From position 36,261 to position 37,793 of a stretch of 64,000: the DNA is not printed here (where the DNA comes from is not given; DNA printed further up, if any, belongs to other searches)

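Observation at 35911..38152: ATP-grasp ligase, PIG-L deacetylase and HAD-like gene trio inside the glycan island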

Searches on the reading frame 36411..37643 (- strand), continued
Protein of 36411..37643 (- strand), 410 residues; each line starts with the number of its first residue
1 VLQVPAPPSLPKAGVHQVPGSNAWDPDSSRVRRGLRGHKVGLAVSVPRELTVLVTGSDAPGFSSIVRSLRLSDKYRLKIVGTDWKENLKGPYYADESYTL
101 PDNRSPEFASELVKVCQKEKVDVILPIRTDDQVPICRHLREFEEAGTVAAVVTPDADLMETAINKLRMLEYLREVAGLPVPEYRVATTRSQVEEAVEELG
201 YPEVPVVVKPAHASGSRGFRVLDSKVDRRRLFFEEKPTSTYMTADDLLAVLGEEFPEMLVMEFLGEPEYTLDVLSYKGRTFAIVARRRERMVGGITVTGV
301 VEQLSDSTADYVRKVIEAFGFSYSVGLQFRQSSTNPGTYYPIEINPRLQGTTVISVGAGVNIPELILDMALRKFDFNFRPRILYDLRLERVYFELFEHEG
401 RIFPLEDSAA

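Call 61: search_protein_families(library=pfam, proteins=[L086:5101-5877:+, L005:4876-5613:+, L086:4339-4929:+, L087:5182-6120:-, L087:3768-5120:-, L087:2814-3389:-, L001:5066-6097:-, L003:2356-3714:+, L087:9093-11033:-], max_evalue=0.5)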
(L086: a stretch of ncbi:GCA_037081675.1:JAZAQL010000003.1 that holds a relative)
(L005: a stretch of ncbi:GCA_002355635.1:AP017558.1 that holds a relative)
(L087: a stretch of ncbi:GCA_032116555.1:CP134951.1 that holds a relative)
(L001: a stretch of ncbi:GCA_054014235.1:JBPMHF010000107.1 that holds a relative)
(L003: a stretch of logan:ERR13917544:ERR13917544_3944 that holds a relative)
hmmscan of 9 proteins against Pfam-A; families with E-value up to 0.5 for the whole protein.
L086:5101-5877:+ (258 aa): 2 families
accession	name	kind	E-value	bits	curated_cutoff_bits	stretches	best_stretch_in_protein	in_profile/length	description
PF01522.26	Polysacc_deac_1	-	5.1e-05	23.7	23.1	1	82-162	30-101/124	Polysaccharide deacetylase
PF10096.14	DUF2334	-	0.12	12.4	26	1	103-140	53-84/203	Uncharacterized protein conserved in bacteria (DUF2334)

L005:4876-5613:+ (245 aa): 1 family
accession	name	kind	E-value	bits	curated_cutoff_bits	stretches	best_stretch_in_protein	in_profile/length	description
PF25310.1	VG15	-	0.26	11.9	26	1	165-234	60-131/212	VG15 protein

L086:4339-4929:+ (196 aa): 1 family
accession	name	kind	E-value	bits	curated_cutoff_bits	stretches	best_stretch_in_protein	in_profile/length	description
PF04307.19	YdjM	-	6.8e-12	45.7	29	1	2-167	2-165/176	YdjM inner membrane protein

L087:5182-6120:- (312 aa): 1 family
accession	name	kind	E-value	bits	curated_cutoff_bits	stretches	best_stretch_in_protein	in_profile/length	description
PF10096.14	DUF2334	-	0.0001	22.4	26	1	114-150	46-83/203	Uncharacterized protein conserved in bacteria (DUF2334)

L087:3768-5120:- (450 aa): 1 family
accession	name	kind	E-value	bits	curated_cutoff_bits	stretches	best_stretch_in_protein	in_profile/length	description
PF13229.12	Beta_helix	-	0.0016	18.5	25.9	1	216-338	8-115/158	Right handed beta helix region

L087:2814-3389:- (191 aa): 4 families
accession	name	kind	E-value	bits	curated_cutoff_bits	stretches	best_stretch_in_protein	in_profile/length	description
PF00132.30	Hexapep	-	3.5e-28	96.5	27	6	128-161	2-35/36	Bacterial transferase hexapeptide (six repeats)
PF14602.12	Hexapep_2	-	2.6e-14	53.1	27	2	130-161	4-33/34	Hexapeptide repeat of succinyl-transferase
PF25084.1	LbH_EIF2B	-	3e-08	34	54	1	33-113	11-94/105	EIF2B subunit epsilon LbH domain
PF25087.1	GMPPB_C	-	0.0035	17.4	39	0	4-96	11-97/110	GMPPB C-terminal domain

L001:5066-6097:- (343 aa): 2 families
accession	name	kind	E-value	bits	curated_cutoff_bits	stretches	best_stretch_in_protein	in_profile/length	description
PF09171.15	AGOG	-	0.038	13.8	26.1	1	198-289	157-237/248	N-glycosylase/DNA lyase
PF09674.15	DUF2400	-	0.067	13.7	25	1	185-242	140-202/225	Protein of unknown function (DUF2400)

L003:2356-3714:+ (452 aa): 0 families

L087:9093-11033:- (646 aa): 4 families
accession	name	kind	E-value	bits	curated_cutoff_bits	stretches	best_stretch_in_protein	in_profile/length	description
PF10518.14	TAT_signal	-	0.011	16.1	22.7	1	34-48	3-17/21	TAT (twin-arginine translocation) pathway signal sequence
PF17161.10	DUF5123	-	0.013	17.1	35.1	1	287-321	1-37/113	Domain of unknown function (DUF5123)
PF06525.17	SoxE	-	0.12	12.3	21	1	593-636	65-108/149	Sulfocyanin (SoxE) domain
PF01391.23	Collagen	-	0.48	10.7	27.2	1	505-557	4-57/60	Collagen triple helix repeat (20 copies)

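Call 63: search_solved_structures(query=A3, max_evalue=1)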
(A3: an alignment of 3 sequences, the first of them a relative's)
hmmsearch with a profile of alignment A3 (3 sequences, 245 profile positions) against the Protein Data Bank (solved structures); distinct sequences matched with E-value up to 1: 1.
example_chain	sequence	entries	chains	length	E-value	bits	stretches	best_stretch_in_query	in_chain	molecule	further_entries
2nox_A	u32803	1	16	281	0.3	13.6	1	84-182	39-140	Tryptophan 2,3-dioxygenase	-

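Call 64: search_dna_similar(query=window:36411-37514:-, collection=plasmids, mode=protein, max_evalue=1e-10, max_rows=25)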
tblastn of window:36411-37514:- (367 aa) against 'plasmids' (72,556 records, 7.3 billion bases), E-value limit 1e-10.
Records with a match: 91; places in all: 91; records where one place covers at least 80% of the query: 85.
Best place of each record, by identity: <60% 91.
By first word of the organism name: Sinorhizobium 71; Haloferax 5; Lawsonia 3; Deinococcus 3; Pseudomonas 2; Halobaculum 1; Haloarcula 1; Rhizobium 1; Polaromonas 1; Natribaculum 1; and 2 more.
By predicted mobility (MOB-suite, as given by PLSDB): mobilizable 55; non-mobilizable 26; conjugative 10.
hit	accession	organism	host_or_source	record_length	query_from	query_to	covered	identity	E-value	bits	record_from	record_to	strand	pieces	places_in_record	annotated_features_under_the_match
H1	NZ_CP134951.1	Halobaculum sp. XH14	cell culture,sediment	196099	6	319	86%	38.5%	7e-50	186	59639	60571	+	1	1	ATP-grasp domain-containing protein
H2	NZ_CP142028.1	Haloarcula sp. GH36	cell culture,inland salt lake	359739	6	328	88%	36.3%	3e-48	182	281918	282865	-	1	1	ATP-grasp domain-containing protein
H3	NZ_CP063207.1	Haloferax gibbonsii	cultured ...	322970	6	330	89%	32.4%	2e-41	162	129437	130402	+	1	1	ATP-grasp domain-containing protein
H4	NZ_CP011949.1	Haloferax gibbonsii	whole genome,saline saltern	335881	6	330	89%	32.4%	2e-41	162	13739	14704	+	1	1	ATP-grasp domain-containing protein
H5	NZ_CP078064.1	Haloferax larsenii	Cell culture,Salt Lake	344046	7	330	88%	32.1%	9e-39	154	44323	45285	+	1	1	ATP-grasp domain-containing protein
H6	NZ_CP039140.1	Haloferax mediterranei ATCC 33500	Cell culture,Spain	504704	6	344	92%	30.1%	4e-38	152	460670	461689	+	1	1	ATP-grasp domain-containing protein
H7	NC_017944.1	Haloferax mediterranei ATCC 33500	-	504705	6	344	92%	30.1%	4e-38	152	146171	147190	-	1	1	ATP-grasp domain-containing protein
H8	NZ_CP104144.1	Rhizobium sullae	Sulla coronaria,cell culture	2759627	7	328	88%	27.2%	1e-12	77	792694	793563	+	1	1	record has no annotation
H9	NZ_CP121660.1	Sinorhizobium terangae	Desmanthus virgatus,cell culture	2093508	7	334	89%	26.4%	1e-15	86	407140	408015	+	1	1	none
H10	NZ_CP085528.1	Sinorhizobium meliloti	Medicago,cell culture,lupulina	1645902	7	334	89%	26.4%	2e-13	79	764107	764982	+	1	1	none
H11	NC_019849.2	Sinorhizobium meliloti GR4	-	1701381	7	334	89%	26.4%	2e-13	79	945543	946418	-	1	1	none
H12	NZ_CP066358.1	Sinorhizobium meliloti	Medicago lupulina L.,nodules of ...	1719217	7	334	89%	26.4%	2e-13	79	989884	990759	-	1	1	none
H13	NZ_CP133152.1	Sinorhizobium chiapasense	Acaciella angustissima,cell culture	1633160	7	328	88%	26.6%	4e-14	81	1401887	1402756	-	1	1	none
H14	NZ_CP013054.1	Sinorhizobium americanum CCGM7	Phaseolus vulgaris,root nodules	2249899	6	324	87%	26.8%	1e-16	89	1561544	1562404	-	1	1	none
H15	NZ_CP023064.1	Sinorhizobium sp. CCBAU 05631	G.max,nodule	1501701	7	324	87%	26.9%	7e-15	84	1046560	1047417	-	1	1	record has no annotation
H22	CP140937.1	Sinorhizobium meliloti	Medicago lupulina,whole organism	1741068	7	324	87%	26.3%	2e-13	79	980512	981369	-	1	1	ATP-grasp domain-containing protein | PHP domain-containing protein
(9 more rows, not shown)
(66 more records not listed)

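Call 65: get_annotated_region(hit=H22, flank=9000)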
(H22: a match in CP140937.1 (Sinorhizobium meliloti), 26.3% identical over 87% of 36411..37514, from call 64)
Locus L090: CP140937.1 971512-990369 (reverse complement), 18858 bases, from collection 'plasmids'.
description: Sinorhizobium meliloti strain ml21 plasmid pSymB, complete sequence
organism: Sinorhizobium meliloti (NCBI taxid 382)
taxonomy: Bacteria; Pseudomonadota; Alphaproteobacteria; Hyphomicrobiales; Rhizobiaceae; Sinorhizobium; Sinorhizobium meliloti
host: -; source: Medicago lupulina,whole organism; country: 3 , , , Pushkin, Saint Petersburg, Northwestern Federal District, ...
typing (MOB-suite, as given by PLSDB): mobilizable; relaxase MOBQ
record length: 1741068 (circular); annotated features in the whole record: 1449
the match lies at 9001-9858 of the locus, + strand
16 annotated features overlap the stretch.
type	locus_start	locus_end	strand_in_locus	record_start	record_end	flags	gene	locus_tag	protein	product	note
CDS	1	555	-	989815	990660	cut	-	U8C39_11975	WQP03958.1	carbohydrate ABC transporter permease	-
CDS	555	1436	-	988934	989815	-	-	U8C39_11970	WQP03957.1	sugar ABC transporter permease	-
CDS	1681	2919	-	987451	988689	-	-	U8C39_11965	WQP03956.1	extracellular solute-binding protein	-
CDS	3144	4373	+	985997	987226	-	-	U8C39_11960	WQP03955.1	ROK family transcriptional regulator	-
CDS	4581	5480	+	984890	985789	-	cysD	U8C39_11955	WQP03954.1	sulfate adenylyltransferase subunit CysD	-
CDS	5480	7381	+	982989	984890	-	nodQ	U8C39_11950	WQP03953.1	bifunctional sulfate adenylyltransferase/adenylyl-sulfate kinase NodQ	-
CDS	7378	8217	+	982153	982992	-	cysQ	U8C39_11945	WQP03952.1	3'(2'),5'-bisphosphate nucleotidase CysQ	-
CDS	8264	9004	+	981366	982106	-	-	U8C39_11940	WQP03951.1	PHP domain-containing protein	-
CDS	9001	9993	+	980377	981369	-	-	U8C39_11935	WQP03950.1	ATP-grasp domain-containing protein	-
CDS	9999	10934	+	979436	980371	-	-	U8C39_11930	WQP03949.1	NAD(P)-dependent oxidoreductase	-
CDS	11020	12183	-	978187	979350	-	-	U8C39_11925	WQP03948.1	calcium-binding protein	-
CDS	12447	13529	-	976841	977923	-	-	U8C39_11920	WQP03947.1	glycosyltransferase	-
CDS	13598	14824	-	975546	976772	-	-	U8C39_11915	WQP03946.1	glycosyltransferase family 4 protein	-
CDS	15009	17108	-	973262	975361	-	-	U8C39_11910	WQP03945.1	nucleoside-diphosphate sugar epimerase/dehydratase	-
CDS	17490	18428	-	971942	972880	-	-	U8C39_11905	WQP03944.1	methionyl-tRNA formyltransferase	-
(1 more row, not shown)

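Call 66: get_annotated_region(hit=H7, flank=9000)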
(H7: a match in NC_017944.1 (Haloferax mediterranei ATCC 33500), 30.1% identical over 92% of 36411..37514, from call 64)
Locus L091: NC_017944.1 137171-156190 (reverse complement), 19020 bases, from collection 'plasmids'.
description: Haloferax mediterranei ATCC 33500 plasmid pHM500, complete sequence
organism: Haloferax mediterranei ATCC 33500 (NCBI taxid 523841)
taxonomy: Archaea; Euryarchaeota; Halobacteria; Halobacteriales; Haloferacaceae; Haloferax; Haloferax mediterranei; Haloferax mediterranei ATCC 33500
host: -; source: -; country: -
typing (MOB-suite, as given by PLSDB): non-mobilizable
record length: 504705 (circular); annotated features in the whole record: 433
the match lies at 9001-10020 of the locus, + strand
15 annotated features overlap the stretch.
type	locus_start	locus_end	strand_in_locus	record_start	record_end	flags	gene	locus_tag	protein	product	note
CDS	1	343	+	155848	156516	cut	-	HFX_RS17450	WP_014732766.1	helix-turn-helix domain-containing protein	-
CDS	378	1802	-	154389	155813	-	-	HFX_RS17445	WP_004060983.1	hypothetical protein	-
CDS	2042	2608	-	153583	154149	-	-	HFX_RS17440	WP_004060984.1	metal-dependent hydrolase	-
CDS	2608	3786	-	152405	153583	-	-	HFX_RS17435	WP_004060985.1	DUF1616 domain-containing protein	-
CDS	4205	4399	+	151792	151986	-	-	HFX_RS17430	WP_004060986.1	hypothetical protein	-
CDS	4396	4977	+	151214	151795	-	-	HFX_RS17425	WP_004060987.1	acyltransferase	-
CDS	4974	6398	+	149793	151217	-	-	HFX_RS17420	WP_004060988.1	nucleotide sugar dehydrogenase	GO:0000271 - polysaccharide biosynthetic process [Evidence IEA]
CDS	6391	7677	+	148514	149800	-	-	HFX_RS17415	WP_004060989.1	nucleotide sugar dehydrogenase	GO:0000271 - polysaccharide biosynthetic process [Evidence IEA]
CDS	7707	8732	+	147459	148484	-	-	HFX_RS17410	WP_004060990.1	DUF354 domain-containing protein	-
CDS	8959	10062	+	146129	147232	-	-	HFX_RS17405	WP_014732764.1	ATP-grasp domain-containing protein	-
CDS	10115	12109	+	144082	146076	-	-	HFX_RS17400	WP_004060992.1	glycosyltransferase family 39 protein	-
CDS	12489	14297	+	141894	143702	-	glmS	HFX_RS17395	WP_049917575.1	glutamine--fructose-6-phosphate transaminase (isomerizing)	GO:0006040 - amino sugar metabolic process [Evidence IEA]; GO:0009252 - peptidoglycan biosynthetic process [Evidence ...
CDS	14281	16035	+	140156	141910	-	-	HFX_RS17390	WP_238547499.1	asparagine synthase-related protein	GO:0006529 - asparagine biosynthetic process [Evidence IEA]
CDS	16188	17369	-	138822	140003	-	glmU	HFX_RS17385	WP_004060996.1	bifunctional sugar-1-phosphate nucleotidylyltransferase/acetyltransferase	-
CDS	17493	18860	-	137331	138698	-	-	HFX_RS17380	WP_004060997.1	succinylglutamate desuccinylase/aspartoacylase family protein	-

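Call 70: search_solved_structures(query=A1, max_evalue=0.001)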
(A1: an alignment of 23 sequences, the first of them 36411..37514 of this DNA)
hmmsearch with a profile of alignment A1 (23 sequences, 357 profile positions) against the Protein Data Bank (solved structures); distinct sequences matched with E-value up to 0.001: 84 (the best 60 are shown).
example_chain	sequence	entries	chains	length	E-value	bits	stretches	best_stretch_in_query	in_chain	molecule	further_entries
2pn1_A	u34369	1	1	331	6.6e-31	110.7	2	31-166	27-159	Carbamoylphosphate synthase large subunit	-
1ce8_A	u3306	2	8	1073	8.7e-23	83.9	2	208-326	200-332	PROTEIN (CARBAMOYL-PHOSPHATE SYNTHASE) | carbamoyl phosphate synthetase large chain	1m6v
1bxr_A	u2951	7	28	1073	9e-23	83.9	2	208-326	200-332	CARBAMOYL-PHOSPHATE SYNTHASE | CARBAMOYL PHOSPHATE SYNTHETASE: LARGE SUBUNIT | CARBAMOYL PHOSPHATE SYNTHETASE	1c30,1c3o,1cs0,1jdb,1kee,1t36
1a9x_A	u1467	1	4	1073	5e-22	81.4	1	208-326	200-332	CARBAMOYL PHOSPHATE SYNTHETASE (LARGE CHAIN)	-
3ouu_A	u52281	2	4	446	9.4e-14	54.2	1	20-187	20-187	Biotin carboxylase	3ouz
2dzd_A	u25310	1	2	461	6.5e-13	51.5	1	25-328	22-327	pyruvate carboxylase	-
1ulz_A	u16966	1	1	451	2e-11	46.5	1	18-331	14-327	pyruvate carboxylase n-terminal domain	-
9tps_G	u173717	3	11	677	1.1e-09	40.9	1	19-332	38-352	Biotin carboxylase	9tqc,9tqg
6ybp_G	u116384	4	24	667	2.5e-09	39.6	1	20-332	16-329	Propionyl-CoA carboxylase alpha subunit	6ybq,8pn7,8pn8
4hnt_A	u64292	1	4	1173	2.7e-09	39.5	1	22-332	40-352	Pyruvate carboxylase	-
3bg5_A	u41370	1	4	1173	2.7e-09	39.5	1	22-332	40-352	Pyruvate carboxylase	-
4hnu_A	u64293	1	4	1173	2.7e-09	39.5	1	22-332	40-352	Pyruvate carboxylase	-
3hb9_A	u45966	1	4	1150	3.2e-09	39.3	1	22-332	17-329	Pyruvate carboxylase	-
3ho8_A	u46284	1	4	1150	3.2e-09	39.3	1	22-332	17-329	Pyruvate carboxylase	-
3hbl_A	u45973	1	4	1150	3.2e-09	39.3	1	22-332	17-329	Pyruvate carboxylase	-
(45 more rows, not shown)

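Call 86: find_encoding_contigs(protein=P0001, flank=1000, max_places=2)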
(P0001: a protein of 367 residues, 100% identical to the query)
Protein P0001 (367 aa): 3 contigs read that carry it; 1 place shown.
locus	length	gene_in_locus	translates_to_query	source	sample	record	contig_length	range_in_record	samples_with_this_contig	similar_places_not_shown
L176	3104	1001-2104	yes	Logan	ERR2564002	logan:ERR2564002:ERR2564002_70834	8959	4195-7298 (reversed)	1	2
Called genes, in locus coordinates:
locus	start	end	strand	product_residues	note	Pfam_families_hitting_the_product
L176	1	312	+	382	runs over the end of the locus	PF13439:Glyco_transf_4, PF13579:Glyco_trans_4_4, PF00534:Glycos_transf_1, PF13692:Glyco_trans_1_4, PF13524:Glyco_trans_1_2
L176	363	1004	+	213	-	PF02585:PIG-L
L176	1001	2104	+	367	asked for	PF21360:PylC-like_N (weak), PF02655:ATP-grasp_3 (weak), PF15632:ATPgrasp_Ter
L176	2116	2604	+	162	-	-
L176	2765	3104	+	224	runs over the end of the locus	PF01209:Ubie_methyltran (weak), PF13489:Methyltransf_23, PF13847:Methyltransf_31 (weak), PF08241:Methyltransf_11, PF08242:Methyltransf_12, PF13649:Methyltransf_25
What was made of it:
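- Checked: This gives 367 aa. An independent gene call on another assembly of the same sequence gives the same 367-aa product (call 86).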
